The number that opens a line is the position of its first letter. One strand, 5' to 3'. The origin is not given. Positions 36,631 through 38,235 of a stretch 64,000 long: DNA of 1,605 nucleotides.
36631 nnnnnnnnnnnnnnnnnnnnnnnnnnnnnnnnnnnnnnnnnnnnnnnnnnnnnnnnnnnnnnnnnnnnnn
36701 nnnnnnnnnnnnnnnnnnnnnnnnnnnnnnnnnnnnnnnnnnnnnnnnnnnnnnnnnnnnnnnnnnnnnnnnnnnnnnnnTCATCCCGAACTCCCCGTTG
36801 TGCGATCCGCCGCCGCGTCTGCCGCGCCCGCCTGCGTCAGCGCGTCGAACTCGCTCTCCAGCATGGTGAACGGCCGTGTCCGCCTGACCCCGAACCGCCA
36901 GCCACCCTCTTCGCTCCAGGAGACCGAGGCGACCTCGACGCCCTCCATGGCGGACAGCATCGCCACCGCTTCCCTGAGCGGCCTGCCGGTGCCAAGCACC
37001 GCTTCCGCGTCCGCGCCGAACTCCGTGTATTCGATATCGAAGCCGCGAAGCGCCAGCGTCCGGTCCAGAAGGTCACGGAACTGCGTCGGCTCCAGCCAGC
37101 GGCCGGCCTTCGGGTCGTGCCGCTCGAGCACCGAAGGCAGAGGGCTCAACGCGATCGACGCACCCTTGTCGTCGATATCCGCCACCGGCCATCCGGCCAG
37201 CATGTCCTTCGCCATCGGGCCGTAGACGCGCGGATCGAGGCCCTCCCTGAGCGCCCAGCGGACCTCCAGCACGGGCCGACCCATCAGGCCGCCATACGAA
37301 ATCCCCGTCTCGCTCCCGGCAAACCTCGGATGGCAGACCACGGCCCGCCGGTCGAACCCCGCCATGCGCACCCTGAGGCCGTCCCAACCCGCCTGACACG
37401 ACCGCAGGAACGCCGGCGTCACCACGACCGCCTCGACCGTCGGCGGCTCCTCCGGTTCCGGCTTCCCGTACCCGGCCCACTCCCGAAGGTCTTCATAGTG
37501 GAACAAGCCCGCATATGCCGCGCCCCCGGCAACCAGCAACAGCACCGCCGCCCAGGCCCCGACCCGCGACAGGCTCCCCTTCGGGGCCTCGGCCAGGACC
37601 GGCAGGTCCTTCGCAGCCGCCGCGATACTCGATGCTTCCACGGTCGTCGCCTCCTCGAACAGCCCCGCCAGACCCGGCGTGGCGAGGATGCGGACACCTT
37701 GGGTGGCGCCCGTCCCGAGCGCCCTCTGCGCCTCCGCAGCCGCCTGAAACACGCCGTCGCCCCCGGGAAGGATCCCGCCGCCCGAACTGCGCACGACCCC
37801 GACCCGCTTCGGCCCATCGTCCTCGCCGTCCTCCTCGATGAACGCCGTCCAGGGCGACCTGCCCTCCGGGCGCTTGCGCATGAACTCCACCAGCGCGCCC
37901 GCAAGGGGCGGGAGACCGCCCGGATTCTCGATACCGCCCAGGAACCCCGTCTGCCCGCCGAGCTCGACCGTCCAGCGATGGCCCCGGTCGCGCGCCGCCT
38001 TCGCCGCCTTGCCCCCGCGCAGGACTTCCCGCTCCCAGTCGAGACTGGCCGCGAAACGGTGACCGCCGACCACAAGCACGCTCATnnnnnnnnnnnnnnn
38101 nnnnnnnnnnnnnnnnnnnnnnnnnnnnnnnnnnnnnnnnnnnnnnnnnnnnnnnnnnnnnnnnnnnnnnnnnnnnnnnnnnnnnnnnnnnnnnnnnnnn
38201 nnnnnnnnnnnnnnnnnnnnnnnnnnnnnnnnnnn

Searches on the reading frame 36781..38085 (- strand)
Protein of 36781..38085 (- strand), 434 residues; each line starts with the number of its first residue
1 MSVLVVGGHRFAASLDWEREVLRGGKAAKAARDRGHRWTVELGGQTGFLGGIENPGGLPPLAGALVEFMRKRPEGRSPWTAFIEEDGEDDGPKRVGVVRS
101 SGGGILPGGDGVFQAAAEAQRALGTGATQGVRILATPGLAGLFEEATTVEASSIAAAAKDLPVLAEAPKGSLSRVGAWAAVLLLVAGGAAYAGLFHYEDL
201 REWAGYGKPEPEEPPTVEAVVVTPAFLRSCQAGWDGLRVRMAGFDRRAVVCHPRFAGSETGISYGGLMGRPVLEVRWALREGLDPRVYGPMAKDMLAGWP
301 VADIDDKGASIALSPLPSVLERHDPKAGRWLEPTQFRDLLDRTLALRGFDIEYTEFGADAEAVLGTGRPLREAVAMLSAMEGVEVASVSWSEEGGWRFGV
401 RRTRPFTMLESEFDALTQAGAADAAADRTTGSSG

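Call 85: search_protein_families(library=pfam, proteins=[window:36781-38085:-], max_evalue=0.1)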
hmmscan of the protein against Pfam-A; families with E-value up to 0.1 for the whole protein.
window:36781-38085:- (434 aa): 0 families
